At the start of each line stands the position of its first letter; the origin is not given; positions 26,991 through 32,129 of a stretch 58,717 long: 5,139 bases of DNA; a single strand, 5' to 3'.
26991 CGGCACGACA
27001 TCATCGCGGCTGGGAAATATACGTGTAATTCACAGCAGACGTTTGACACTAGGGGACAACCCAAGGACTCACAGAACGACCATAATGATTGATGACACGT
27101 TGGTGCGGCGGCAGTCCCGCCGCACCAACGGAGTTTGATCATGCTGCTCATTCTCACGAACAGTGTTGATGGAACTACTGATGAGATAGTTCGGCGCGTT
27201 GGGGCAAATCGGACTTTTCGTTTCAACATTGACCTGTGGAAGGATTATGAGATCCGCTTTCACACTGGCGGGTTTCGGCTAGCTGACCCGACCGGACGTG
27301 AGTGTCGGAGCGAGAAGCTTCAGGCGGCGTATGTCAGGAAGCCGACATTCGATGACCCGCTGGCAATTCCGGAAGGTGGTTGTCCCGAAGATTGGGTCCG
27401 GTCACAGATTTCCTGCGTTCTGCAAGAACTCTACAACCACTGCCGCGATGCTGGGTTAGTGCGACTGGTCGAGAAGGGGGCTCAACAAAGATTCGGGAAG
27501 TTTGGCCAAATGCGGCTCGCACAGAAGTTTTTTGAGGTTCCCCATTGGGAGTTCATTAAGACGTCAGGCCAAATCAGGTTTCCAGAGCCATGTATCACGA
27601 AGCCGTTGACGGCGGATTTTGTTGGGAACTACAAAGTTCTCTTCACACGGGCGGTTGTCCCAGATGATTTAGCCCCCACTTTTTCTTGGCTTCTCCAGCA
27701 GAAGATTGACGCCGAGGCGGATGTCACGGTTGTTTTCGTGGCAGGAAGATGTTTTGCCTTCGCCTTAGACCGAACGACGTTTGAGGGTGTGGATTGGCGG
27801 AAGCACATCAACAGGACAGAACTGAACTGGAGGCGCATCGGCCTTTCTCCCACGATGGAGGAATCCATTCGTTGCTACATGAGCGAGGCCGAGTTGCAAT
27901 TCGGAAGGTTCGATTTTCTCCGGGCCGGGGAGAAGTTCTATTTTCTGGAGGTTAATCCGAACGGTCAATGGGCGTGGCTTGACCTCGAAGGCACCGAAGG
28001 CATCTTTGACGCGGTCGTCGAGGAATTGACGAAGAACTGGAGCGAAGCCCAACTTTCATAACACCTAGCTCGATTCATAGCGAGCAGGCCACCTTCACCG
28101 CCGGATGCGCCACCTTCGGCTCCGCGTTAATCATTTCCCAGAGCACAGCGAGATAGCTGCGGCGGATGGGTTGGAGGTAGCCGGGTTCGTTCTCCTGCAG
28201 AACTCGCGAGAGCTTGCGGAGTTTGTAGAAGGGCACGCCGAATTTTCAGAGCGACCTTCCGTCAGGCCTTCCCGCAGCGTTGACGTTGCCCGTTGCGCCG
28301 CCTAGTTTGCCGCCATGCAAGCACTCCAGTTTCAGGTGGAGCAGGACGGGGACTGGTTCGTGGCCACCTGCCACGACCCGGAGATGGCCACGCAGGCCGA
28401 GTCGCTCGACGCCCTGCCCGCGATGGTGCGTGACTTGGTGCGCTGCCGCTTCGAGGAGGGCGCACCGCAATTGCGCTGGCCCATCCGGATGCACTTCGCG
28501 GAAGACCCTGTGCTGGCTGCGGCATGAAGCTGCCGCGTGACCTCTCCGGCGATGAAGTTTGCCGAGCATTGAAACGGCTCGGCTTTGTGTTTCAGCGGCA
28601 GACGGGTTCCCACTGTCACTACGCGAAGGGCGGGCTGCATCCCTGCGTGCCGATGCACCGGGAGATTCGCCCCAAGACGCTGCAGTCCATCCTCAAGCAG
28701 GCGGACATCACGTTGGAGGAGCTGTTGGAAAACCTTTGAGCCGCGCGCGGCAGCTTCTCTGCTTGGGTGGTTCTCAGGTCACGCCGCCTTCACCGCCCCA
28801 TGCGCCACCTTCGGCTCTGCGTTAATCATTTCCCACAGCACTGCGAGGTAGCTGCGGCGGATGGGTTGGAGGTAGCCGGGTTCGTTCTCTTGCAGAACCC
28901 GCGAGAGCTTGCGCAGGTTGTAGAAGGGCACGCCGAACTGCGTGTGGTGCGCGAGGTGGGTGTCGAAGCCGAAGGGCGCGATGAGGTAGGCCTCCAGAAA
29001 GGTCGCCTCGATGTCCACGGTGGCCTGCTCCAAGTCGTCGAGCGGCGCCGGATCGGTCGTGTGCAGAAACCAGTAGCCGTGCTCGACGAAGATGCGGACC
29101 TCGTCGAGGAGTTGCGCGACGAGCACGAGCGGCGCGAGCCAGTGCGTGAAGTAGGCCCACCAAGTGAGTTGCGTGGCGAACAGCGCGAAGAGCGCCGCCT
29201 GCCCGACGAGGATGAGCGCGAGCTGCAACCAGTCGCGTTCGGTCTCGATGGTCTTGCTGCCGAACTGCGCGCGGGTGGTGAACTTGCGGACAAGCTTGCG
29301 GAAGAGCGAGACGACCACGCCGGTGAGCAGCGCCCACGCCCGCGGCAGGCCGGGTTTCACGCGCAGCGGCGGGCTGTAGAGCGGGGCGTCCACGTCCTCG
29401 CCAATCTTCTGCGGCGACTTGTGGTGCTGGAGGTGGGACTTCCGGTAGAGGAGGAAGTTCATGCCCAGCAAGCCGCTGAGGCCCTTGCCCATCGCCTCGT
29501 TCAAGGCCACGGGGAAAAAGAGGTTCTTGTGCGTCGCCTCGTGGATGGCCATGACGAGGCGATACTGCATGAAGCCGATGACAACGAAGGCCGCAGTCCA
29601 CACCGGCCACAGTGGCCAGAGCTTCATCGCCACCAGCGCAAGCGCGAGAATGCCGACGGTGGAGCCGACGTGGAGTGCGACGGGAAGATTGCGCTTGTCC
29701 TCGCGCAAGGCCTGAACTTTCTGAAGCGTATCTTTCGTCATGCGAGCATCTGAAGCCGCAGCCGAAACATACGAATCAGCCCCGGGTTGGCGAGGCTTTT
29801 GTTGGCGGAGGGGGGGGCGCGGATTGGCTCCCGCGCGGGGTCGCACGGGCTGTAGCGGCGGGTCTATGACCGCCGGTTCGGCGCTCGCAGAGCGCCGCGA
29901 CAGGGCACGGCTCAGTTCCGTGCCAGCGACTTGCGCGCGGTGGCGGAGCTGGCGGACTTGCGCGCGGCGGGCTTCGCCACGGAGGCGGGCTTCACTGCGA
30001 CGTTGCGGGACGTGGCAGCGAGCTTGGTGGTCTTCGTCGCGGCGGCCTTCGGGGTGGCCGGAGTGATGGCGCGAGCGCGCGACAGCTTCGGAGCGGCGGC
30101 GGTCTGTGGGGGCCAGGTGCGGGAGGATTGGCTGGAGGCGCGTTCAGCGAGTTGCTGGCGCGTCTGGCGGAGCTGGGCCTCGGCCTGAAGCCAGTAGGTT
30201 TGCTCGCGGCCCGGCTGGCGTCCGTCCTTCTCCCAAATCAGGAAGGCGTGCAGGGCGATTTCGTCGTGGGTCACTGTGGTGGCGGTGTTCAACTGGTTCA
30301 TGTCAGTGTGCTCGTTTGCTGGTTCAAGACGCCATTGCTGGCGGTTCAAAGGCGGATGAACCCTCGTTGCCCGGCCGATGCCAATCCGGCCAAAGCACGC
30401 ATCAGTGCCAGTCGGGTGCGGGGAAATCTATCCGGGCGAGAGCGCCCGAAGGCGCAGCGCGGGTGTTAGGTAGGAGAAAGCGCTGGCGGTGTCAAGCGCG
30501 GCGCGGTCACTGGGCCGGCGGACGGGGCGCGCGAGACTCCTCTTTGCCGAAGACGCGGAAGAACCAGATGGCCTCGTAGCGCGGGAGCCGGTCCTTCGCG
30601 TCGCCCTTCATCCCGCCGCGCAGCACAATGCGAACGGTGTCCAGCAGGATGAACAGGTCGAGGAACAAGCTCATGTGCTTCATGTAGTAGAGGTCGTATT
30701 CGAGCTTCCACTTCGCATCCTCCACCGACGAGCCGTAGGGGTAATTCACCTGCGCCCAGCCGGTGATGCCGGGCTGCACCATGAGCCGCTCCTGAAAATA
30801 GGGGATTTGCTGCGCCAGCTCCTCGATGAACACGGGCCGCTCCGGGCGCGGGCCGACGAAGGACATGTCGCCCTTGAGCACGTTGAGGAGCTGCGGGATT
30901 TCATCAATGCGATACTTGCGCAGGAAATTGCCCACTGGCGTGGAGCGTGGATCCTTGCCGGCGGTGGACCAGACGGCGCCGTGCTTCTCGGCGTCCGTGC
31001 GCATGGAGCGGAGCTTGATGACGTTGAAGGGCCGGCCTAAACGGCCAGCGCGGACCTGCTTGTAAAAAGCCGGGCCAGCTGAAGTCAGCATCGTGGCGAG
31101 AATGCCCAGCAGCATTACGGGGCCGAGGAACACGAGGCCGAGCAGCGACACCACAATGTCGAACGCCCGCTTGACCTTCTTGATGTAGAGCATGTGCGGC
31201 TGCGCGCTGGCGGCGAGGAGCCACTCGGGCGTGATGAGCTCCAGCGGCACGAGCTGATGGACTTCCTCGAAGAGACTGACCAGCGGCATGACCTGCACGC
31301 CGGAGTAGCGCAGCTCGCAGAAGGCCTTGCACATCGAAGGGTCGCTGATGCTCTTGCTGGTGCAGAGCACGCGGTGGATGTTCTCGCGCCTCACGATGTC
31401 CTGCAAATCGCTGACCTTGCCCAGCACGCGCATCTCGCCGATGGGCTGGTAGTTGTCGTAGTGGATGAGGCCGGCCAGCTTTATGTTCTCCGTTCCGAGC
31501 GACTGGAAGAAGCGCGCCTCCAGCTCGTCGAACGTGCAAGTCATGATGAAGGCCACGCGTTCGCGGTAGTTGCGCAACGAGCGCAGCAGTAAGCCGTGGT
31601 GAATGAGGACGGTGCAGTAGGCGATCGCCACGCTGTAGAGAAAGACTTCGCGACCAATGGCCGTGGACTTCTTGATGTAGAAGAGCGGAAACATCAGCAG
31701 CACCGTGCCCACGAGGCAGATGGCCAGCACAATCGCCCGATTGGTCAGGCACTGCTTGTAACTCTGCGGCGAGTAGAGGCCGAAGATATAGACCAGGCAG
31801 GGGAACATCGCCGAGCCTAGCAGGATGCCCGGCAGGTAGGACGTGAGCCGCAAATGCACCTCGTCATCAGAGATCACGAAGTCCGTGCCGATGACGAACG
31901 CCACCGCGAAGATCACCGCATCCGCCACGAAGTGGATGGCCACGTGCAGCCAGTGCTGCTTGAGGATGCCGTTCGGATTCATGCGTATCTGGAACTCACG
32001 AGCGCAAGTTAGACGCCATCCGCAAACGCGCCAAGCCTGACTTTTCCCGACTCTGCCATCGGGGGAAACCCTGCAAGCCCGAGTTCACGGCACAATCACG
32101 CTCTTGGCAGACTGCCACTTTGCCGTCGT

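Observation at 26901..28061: Minimal two-gene graspetide-type RiPP locus (63-aa precursor plus MvdC/MvdD-like ATP-grasp) in a PVC-type genome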

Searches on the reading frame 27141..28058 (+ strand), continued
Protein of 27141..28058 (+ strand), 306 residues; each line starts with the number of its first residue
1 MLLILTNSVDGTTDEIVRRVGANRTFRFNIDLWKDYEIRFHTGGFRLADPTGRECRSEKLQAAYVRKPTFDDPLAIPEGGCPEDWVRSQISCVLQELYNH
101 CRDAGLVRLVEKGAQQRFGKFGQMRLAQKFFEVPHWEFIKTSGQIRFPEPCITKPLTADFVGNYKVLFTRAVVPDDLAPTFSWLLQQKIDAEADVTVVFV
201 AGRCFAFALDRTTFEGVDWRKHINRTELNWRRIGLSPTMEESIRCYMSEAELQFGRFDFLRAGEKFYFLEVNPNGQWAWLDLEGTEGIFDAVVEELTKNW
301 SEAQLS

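Call 69: predict_structure(alignment_id=A5)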
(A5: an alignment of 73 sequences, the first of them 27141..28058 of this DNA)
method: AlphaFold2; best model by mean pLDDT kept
length: 306 residues; sequences in the alignment: 73
mean_pLDDT: 94.9   pTM: 0.90
mean pLDDT of the five models: 94.9, 94.7, 94.4, 94.0, 94.0
residues with pLDDT >= 90: 276; 70-90: 25; 50-70: 4; < 50: 1
segments of 3 or more residues with pLDDT < 50: none
pLDDT, mean of each block of 10 residues (from residue 1): 97 95 97 97 96 97 95 89 96 97 97 93 98 98 96 92 89 97 97 98 98 95 91 98 98 98 97 93 94 95 56
secondary structure, 60 per line:
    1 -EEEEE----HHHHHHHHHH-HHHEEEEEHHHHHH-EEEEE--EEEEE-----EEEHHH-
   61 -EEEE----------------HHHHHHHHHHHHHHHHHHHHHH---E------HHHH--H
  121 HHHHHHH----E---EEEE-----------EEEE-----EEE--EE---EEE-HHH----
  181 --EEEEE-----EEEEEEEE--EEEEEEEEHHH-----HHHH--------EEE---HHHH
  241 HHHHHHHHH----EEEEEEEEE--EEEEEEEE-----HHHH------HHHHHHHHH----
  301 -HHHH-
elements in order: E2-6 H11-20 E25-29 H30-35 E37-41 E44-48 E54-56 E62-65 H82-103 H114-117 H120-127 E136-139 E151-154 E160-162 E170-172 E183-187 E193-200 E203-210 H219-222 E231-233 H237-249 E254-262 E265-272 H278-281 H288-296 H302-305

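Call 71: search_protein_representatives(alignment_id=A5)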
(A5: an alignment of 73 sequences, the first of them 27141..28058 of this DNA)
Query: 73 sequences, 310 profile positions. Proteins with E-value up to 0.001 (for the whole library): 9765; up to 1e-10: 5613; up to 1e-30: 260. The best 150 are listed.
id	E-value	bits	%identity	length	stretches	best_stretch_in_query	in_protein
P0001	1.4e-135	468.0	-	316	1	1-306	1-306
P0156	5.2e-119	413.6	-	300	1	1-296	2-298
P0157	1.1e-108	379.6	-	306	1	1-300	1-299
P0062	5.7e-108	377.3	-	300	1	1-298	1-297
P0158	3.2e-106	371.6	-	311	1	1-302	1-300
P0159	3.7e-105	368.1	-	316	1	1-304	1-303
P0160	7.8e-103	360.4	-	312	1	1-305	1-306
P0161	1.4e-102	359.6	-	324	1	2-306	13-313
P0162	2.4e-102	358.8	-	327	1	3-306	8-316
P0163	2.1e-101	355.8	-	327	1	2-302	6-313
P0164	1.2e-98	346.7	-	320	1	1-306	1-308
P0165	7.7e-98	344.0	-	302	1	3-298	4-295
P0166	2.8e-96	338.9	-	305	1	3-301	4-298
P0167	2.0e-95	336.1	-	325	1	2-297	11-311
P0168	4.0e-95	335.1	-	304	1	1-302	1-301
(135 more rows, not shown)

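Call 72: fold_search(model_id=the predicted structure, library=pdb)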
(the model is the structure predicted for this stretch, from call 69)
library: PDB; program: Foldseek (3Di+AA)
matches with E <= 10: 950; with E <= 0.001: 402
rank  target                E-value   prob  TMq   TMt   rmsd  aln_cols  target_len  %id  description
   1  5ig9_A                7.0e-19  1.00  0.76  0.73   5.5       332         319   20  Crystal structure of macrocyclase MdnC bound with precursor peptide MdnA from Microcystis aeruginosa MRC (released 2016-09-21)
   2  5ig9_G                9.4e-19  1.00  0.75  0.74   5.5       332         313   21  Crystal structure of macrocyclase MdnC bound with precursor peptide MdnA from Microcystis aeruginosa MRC (released 2016-09-21)
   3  7m4s_B                1.6e-18  1.00  0.75  0.74   4.5       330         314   20  Crystal structure of macrocyclase AMdnB from Anabaena sp. PCC 7120 (released 2021-11-03)
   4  5ig9_C                2.0e-18  1.00  0.78  0.76   4.8       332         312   20  Crystal structure of macrocyclase MdnC bound with precursor peptide MdnA from Microcystis aeruginosa MRC (released 2016-09-21)
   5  5ig9_E                2.5e-18  1.00  0.76  0.75   5.1       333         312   20  Crystal structure of macrocyclase MdnC bound with precursor peptide MdnA from Microcystis aeruginosa MRC (released 2016-09-21)
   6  5ig9_D                3.4e-18  1.00  0.77  0.77   4.0       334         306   18  Crystal structure of macrocyclase MdnC bound with precursor peptide MdnA from Microcystis aeruginosa MRC (released 2016-09-21)
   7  5ig9_H                6.8e-18  1.00  0.76  0.75   4.4       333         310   19  Crystal structure of macrocyclase MdnC bound with precursor peptide MdnA from Microcystis aeruginosa MRC (released 2016-09-21)
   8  7m4s_A                6.8e-18  1.00  0.75  0.74   4.6       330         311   19  Crystal structure of macrocyclase AMdnB from Anabaena sp. PCC 7120 (released 2021-11-03)
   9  9bou_A                8.2e-18  1.00  0.69  0.72   4.9       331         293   24  Crystal structure of ATP-grasp ligase PruB from Streptomyces coelicolor A3(2) (released 2024-12-18)
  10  9bou_B                1.2e-17  1.00  0.72  0.77   4.3       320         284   22  Crystal structure of ATP-grasp ligase PruB from Streptomyces coelicolor A3(2) (released 2024-12-18)
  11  5ig9_B                3.9e-17  1.00  0.76  0.76   4.1       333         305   19  Crystal structure of macrocyclase MdnC bound with precursor peptide MdnA from Microcystis aeruginosa MRC (released 2016-09-21)
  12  5ig9_F                1.1e-16  1.00  0.76  0.77   4.1       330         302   18  Crystal structure of macrocyclase MdnC bound with precursor peptide MdnA from Microcystis aeruginosa MRC (released 2016-09-21)
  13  7mgv_A                2.1e-16  1.00  0.74  0.69   5.7       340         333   20  Chryseobacterium gregarium RiPP-associated ATP-grasp ligase in complex with ADP, and a leader and core peptide (released 2021-06-23)
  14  7m4s_D                5.8e-16  1.00  0.71  0.74   4.9       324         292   20  Crystal structure of macrocyclase AMdnB from Anabaena sp. PCC 7120 (released 2021-11-03)
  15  7m4s_C                1.1e-15  1.00  0.73  0.75   4.7       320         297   21  Crystal structure of macrocyclase AMdnB from Anabaena sp. PCC 7120 (released 2021-11-03)
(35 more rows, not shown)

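Call 77: search_dna_similar(query=window:27141-28058:+, collection=plasmids, mode=protein, max_evalue=0.001, max_rows=30, rows=spread)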
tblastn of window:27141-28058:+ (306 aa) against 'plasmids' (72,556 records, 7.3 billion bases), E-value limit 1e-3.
Records with a match: 58; places in all: 63; records where one place covers at least 80% of the query: 20.
Best place of each record, by identity: <60% 58.
By first word of the organism name: Streptomyces 28; Ligilactobacillus 3; Nostoc 3; Croceicoccus 2; Kitasatospora 2; Agrobacterium 2; Elizabethkingia 2; Nocardiopsis 2; Rhizobium 2; Martelella 2; and 10 more.
By predicted mobility (MOB-suite, as given by PLSDB): non-mobilizable 42; mobilizable 9; conjugative 7.
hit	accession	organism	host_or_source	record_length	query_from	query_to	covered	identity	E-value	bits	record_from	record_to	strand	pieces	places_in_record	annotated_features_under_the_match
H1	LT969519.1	Pseudomonas aeruginosa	-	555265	1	296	97%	27.9%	6e-14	79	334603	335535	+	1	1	rimK_1: Ribosomal protein S6--L-glutamate ligase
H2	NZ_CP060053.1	Croceicoccus marinus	prokaryote,marine sediment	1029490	1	296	97%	27.8%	3e-12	75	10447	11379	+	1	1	none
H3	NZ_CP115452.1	Kitasatospora cathayae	microorganism,rhizosphere soil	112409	2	299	97%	26.7%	3e-13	77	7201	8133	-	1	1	tgmB: ATP-grasp ribosomal peptide maturase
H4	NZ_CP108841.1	Streptomyces chartreusis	-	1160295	2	298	97%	26.0%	1e-10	69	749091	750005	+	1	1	none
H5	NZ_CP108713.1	Streptomyces sp. NBC_01001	-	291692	2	299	97%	25.8%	2e-11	72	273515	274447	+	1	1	tgmB: ATP-grasp ribosomal peptide maturase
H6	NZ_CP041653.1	Streptomyces sp. RLB1-9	Isolated strain,Microscale soil grain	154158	2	298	97%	25.2%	2e-5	53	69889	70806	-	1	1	MvdC/MvdD family ATP grasp protein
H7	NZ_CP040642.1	Agrobacterium sp. T29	Single strain culture,soil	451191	1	296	97%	24.5%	3e-6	56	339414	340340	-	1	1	MvdC/MvdD family ATP grasp protein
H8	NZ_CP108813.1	Streptomyces sp. NBC_00869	-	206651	2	296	96%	24.5%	6e-4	49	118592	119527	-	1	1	tgmB: ATP-grasp ribosomal peptide maturase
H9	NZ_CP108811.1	Streptomyces sp. NBC_00870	-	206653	2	296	96%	24.5%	6e-4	49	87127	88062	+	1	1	tgmB: ATP-grasp ribosomal peptide maturase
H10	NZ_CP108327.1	Streptomyces jietaisiensis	-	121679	42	281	78%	27.2%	9e-6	55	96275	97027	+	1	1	tgmB: ATP-grasp ribosomal peptide maturase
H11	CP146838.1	Streptomyces griseoaurantiacus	-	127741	42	281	78%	26.4%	1e-5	54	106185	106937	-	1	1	tgmB: ATP-grasp ribosomal peptide maturase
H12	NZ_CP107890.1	Streptomyces sp. NBC_00470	-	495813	53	280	75%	27.2%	2e-6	57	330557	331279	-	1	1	tgmB: ATP-grasp ribosomal peptide maturase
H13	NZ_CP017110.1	Ligilactobacillus salivarius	Gallus gallus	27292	58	288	75%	23.0%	1e-4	51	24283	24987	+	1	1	hypothetical protein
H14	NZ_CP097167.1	Ligilactobacillus salivarius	Homo sapiens,single cell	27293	58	288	75%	23.0%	1e-4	51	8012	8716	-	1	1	hypothetical protein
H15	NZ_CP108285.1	Streptomyces atratus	-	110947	108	296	62%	26.6%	2e-5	54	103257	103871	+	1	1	tgmB: ATP-grasp ribosomal peptide maturase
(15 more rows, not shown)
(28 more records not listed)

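Call 78: get_annotated_region(hit=H1, flank=2500)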
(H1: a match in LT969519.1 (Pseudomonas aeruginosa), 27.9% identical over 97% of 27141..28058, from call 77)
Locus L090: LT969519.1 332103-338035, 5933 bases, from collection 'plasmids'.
description: Pseudomonas aeruginosa isolate RW109 genome assembly, plasmid: RW109 plasmid 1
organism: Pseudomonas aeruginosa (NCBI taxid 287)
taxonomy: Bacteria; Pseudomonadota; Gammaproteobacteria; Pseudomonadales; Pseudomonadaceae; Pseudomonas; Pseudomonas aeruginosa
host: -; source: -; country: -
typing (MOB-suite, as given by PLSDB): non-mobilizable; replicon rep_cluster_1115
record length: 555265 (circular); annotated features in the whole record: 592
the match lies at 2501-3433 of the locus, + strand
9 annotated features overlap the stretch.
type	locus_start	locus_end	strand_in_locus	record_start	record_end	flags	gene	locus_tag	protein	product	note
CDS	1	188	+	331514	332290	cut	occP_1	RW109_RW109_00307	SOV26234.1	Octopine permease ATP-binding protein P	-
CDS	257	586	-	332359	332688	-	-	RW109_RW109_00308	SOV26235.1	hypothetical protein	-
CDS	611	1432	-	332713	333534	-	-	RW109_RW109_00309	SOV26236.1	hypothetical protein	-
CDS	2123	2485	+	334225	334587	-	-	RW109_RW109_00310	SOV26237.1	hypothetical protein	-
CDS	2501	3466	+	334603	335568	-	rimK_1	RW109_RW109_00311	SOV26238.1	Ribosomal protein S6--L-glutamate ligase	-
CDS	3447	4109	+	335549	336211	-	-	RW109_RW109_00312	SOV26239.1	hypothetical protein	-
CDS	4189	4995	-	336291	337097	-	suhB_1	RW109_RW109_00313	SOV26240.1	Inositol-1-monophosphatase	-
CDS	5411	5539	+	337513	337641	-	-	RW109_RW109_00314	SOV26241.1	hypothetical protein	-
CDS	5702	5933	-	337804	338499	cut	-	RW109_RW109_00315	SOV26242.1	hypothetical protein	-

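Call 79: get_annotated_region(hit=H3, flank=2500)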
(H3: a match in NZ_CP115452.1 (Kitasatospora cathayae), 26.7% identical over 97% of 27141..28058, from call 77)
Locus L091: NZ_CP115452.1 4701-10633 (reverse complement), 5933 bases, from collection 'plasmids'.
description: Kitasatospora cathayae strain HUAS 3-15 plasmid punmamed3, complete sequence
organism: Kitasatospora cathayae (NCBI taxid 3004092)
taxonomy: Bacteria; Actinomycetota; Actinomycetes; Kitasatosporales; Streptomycetaceae; Kitasatospora; Kitasatospora cathayae
host: -; source: microorganism,rhizosphere soil; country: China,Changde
typing (MOB-suite, as given by PLSDB): non-mobilizable
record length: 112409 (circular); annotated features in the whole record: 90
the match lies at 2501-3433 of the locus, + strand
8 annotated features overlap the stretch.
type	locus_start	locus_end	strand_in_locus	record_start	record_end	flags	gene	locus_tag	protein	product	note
CDS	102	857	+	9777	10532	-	-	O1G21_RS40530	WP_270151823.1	hypothetical protein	-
CDS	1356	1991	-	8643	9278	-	-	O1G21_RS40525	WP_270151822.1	TetR/AcrR family transcriptional regulator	-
CDS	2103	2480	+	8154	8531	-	tgmA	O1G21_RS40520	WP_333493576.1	putative ATP-grasp-modified RiPP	-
CDS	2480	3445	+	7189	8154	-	tgmB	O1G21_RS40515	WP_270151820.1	ATP-grasp ribosomal peptide maturase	-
CDS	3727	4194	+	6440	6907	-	-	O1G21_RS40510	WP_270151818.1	recombinase family protein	GO:0006310 - DNA recombination [Evidence IEA]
CDS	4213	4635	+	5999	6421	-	-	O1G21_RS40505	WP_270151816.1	hypothetical protein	-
CDS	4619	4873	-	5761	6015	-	-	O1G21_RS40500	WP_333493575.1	hypothetical protein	-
CDS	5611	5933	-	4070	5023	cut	-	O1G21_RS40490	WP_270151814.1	recombinase family protein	GO:0006310 - DNA recombination [Evidence IEA]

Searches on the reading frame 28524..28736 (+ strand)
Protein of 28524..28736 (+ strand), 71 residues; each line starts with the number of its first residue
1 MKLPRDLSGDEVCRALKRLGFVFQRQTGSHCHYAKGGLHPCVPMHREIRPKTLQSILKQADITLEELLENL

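Call 55: search_protein_families(library=pfam, proteins=[window:28524-28736:+], max_evalue=0.01)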
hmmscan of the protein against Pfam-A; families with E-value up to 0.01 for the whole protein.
window:28524-28736:+ (71 aa): 1 family
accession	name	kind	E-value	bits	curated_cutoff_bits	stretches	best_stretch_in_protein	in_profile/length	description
PF07927.17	HicA_toxin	-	5.6e-17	62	27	1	9-62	1-58/58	HicA toxin of bacterial toxin-antitoxin,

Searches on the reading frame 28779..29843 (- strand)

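Call 55: search_protein_families(library=pfam, proteins=[window:28779-29843:-], max_evalue=0.01)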
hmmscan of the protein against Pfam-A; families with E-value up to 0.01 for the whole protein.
window:28779-29843:- (354 aa): 2 families
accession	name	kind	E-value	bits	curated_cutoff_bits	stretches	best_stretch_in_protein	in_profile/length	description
PF00487.30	FA_desaturase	-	1.4e-30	107.3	29.7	1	78-329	2-250/253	Fatty acid desaturase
PF20479.3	TMEM128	-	7.1e-05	23.7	23.9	1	50-98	73-121/124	TMEM128 protein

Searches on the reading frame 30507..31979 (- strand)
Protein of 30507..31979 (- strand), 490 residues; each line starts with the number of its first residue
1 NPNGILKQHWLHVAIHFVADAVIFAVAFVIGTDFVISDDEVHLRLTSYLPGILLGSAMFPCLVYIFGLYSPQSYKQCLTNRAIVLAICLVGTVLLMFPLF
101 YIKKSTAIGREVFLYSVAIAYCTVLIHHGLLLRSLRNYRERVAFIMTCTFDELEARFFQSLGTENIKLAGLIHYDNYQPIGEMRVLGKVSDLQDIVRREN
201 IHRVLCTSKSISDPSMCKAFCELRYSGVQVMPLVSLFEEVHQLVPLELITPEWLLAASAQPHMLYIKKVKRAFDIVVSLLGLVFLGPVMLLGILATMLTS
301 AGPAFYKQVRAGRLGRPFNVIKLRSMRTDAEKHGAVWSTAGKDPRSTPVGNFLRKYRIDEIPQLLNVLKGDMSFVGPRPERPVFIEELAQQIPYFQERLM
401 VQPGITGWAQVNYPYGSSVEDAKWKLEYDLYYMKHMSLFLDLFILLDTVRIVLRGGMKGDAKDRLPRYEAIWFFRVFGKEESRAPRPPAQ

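Call 80: search_protein_families(library=pfam, proteins=[window:30507-31979:-], max_evalue=0.00001)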
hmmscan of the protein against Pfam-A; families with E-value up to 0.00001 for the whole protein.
window:30507-31979:- (490 aa): 2 families
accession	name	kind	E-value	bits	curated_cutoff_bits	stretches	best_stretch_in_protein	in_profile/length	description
PF02397.22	Bac_transf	-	7e-64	215.1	27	1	270-453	1-178/179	Bacterial sugar transferase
PF13727.12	CoA_binding_3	-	6.6e-06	26.7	25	0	65-207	2-148/175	CoA-binding domain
